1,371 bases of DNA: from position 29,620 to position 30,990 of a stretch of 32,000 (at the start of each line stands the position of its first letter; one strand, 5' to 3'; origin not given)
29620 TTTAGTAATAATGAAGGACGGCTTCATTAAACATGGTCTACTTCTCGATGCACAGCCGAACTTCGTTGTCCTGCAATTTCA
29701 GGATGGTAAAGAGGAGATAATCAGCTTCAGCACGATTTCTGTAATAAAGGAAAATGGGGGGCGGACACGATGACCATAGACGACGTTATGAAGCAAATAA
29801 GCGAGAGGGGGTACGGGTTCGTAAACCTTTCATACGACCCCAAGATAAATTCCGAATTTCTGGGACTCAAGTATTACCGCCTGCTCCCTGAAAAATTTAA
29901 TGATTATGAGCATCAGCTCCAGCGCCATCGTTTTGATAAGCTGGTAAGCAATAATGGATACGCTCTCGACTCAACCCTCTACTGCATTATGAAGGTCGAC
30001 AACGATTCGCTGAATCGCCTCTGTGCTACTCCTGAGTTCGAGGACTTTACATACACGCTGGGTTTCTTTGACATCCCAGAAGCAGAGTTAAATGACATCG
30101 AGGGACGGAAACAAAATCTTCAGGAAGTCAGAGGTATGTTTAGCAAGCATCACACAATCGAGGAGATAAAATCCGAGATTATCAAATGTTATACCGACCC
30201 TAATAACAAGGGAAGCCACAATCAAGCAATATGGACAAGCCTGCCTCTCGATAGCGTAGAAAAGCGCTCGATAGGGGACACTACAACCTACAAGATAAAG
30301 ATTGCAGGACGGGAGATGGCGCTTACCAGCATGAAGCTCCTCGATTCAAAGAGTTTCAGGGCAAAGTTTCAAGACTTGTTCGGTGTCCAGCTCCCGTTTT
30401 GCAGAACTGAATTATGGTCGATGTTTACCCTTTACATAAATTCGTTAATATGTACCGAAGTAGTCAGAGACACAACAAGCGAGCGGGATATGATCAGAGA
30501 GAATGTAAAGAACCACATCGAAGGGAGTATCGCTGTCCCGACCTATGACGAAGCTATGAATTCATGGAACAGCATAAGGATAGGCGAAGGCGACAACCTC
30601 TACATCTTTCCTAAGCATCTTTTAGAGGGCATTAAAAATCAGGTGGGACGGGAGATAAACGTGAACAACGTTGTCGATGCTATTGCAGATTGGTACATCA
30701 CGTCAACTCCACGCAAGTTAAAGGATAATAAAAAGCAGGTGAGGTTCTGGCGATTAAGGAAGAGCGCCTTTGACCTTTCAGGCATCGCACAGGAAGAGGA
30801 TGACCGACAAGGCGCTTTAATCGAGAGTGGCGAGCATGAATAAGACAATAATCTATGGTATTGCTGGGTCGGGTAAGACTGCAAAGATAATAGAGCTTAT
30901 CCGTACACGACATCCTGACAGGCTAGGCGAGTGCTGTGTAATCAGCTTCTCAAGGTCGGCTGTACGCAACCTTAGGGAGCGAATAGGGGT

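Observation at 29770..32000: Overlapping 357-aa orphan + compact UvrD-like SF1 helicase: replication module or two-gene defence cassette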

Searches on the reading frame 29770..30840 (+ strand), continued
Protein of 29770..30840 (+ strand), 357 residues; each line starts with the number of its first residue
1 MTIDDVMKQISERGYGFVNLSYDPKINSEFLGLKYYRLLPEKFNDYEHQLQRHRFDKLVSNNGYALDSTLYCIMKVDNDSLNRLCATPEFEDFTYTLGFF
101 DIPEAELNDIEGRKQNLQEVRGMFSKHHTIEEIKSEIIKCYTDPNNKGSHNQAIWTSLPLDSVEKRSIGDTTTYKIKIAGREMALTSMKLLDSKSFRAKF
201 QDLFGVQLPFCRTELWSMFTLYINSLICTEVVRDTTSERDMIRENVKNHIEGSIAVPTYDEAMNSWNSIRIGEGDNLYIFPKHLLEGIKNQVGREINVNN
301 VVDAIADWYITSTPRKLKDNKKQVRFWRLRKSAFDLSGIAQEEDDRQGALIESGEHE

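Call 76: find_related_loci(query=A4, collection=viral_contigs, flank=10000)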
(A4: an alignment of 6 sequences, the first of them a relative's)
Query A4 (327 aa) in viral_contigs; peptide patterns used: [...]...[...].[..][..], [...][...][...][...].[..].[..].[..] (x = any residue, [..] = any of these).
74 stretches matched a pattern, but none encodes a relative of the query by tblastn (E <= 1e-3).

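Call 77: search_protein_families(library=phrogs, proteins=[L005:1684-3300:+, L006:1811-3532:+, L007:8981-10669:+, L009:99-1712:+], max_evalue=1e-8)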
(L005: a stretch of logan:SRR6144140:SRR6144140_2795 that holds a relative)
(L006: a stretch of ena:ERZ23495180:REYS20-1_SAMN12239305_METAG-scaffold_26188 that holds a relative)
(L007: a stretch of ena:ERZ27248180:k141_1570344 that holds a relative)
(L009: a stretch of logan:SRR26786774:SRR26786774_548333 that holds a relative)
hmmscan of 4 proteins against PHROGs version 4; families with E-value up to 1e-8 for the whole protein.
L005:1684-3300:+ (539 aa): 1 family
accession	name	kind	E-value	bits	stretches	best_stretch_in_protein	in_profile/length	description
phrog_1967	-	DNA, RNA and nucleotide metabolism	2.1e-62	212.8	1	6-535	171-674/776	DNA helicase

L006:1811-3532:+ (574 aa): 1 family
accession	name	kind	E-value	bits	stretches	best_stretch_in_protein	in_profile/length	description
phrog_1967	-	DNA, RNA and nucleotide metabolism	3e-63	215.6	1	7-554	164-671/776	DNA helicase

L007:8981-10669:+ (563 aa): 1 family
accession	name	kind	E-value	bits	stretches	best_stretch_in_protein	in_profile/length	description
phrog_1967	-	DNA, RNA and nucleotide metabolism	3e-61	209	1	2-548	168-671/776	DNA helicase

L009:99-1712:+ (538 aa): 1 family
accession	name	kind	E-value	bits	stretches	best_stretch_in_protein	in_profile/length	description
phrog_1967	-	DNA, RNA and nucleotide metabolism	1.4e-60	206.8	1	3-530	169-674/776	DNA helicase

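Call 87: search_dna_similar(query=window:29770-30840:+, collection=plasmids, mode=protein, max_evalue=1, max_rows=10)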
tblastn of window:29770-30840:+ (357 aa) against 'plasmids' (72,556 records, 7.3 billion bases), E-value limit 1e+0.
No match.

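Call 97: find_encoding_contigs(protein=P0131, flank=6000, max_places=2)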
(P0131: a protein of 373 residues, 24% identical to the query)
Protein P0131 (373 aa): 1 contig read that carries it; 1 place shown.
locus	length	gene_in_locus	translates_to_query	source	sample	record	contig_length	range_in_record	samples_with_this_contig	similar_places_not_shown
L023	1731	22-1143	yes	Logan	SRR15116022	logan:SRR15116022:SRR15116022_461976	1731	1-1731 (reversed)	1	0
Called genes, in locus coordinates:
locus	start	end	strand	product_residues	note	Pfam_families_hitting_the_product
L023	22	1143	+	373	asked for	-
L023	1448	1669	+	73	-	-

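Call 98: find_encoding_contigs(protein=P0136, flank=6000, max_places=2)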
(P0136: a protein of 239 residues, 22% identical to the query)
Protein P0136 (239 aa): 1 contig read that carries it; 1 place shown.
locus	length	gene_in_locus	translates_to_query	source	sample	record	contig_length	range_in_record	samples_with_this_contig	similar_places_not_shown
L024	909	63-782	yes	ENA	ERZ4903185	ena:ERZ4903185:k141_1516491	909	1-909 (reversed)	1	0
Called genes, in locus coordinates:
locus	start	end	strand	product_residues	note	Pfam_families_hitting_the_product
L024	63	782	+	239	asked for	-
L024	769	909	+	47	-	?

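Call 99: find_encoding_contigs(protein=P0139, flank=6000, max_places=2)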
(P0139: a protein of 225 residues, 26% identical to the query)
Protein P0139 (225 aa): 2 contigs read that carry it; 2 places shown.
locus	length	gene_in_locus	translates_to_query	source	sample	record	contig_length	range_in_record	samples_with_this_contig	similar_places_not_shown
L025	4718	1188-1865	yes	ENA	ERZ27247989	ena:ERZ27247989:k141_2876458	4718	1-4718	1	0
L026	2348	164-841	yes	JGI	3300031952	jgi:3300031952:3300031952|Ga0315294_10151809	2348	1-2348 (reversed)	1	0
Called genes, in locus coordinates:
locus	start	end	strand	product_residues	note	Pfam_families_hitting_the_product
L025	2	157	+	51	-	?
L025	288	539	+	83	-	-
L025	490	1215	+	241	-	-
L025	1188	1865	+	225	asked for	-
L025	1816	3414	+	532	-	PF00580:UvrD-helicase, PF13245:AAA_19, PF13361:UvrD_C (faint)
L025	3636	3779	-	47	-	-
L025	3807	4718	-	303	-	?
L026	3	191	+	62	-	?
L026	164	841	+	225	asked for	-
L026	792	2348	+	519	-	?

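Call 101: search_protein_families(library=pfam, proteins=[L025:490-1212:+, L025:3807-4718:-, L007:11597-12382:+, L007:12440-13027:+, L007:6112-6642:+], max_evalue=0.01)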
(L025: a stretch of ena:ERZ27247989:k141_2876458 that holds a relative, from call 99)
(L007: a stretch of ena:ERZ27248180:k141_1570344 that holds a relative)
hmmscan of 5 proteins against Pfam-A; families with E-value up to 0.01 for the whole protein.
L025:490-1212:+ (241 aa): 0 families

L025:3807-4718:- (303 aa): 1 family
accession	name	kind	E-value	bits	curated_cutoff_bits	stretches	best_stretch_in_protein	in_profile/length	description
PF00589.27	Phage_integrase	-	0.0041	17.4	27.1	1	36-210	2-167/172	Phage integrase family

L007:11597-12382:+ (262 aa): 0 families

L007:12440-13027:+ (196 aa): 0 families

L007:6112-6642:+ (177 aa): 0 families

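Call 103: search_protein_families(library=phrogs, proteins=[L025:1816-3411:+], max_evalue=1e-8)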
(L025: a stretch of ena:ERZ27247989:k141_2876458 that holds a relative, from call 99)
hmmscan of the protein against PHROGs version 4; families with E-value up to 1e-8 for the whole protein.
L025:1816-3411:+ (532 aa): 1 family
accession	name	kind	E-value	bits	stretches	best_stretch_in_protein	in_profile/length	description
phrog_1967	-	DNA, RNA and nucleotide metabolism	6.3e-63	214.5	1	3-526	167-671/776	DNA helicase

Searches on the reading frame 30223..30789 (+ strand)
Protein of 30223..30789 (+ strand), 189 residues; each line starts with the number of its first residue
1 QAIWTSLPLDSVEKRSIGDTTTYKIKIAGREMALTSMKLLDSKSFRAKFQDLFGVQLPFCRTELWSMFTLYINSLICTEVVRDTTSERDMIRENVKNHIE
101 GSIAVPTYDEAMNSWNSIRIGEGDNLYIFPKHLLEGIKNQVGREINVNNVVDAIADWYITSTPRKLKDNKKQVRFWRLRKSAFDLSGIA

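Call 68: find_homologous_proteins(query=A2, max_evalue=0.001)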
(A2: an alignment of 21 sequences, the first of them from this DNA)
Query A2 (21 sequences) (189 aa, profile of the alignment): 1 proteins with E <= 0.001 among 2206 candidates.
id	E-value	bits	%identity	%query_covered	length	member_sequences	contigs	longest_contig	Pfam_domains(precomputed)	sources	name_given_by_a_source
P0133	8.4e-55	203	24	99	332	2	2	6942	-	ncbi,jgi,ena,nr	ncbi:MAG TPA: hypothetical protein ENF99_00935 [Candidatus Aenigmarchaeota archaeon]|nr:hypothetical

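Call 69: search_solved_structures(query=A2, max_evalue=10)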
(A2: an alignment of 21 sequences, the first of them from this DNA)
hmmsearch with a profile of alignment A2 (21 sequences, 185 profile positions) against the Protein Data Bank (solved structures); distinct sequences matched with E-value up to 10: 2.
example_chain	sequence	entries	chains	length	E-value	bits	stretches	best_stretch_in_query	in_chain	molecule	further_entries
6nx2_A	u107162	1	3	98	0.26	14.2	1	81-152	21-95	Design construct AAA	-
3i5f_B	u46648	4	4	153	0.65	12.9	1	107-165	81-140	Myosin regulatory light chain LC-2, mantle muscle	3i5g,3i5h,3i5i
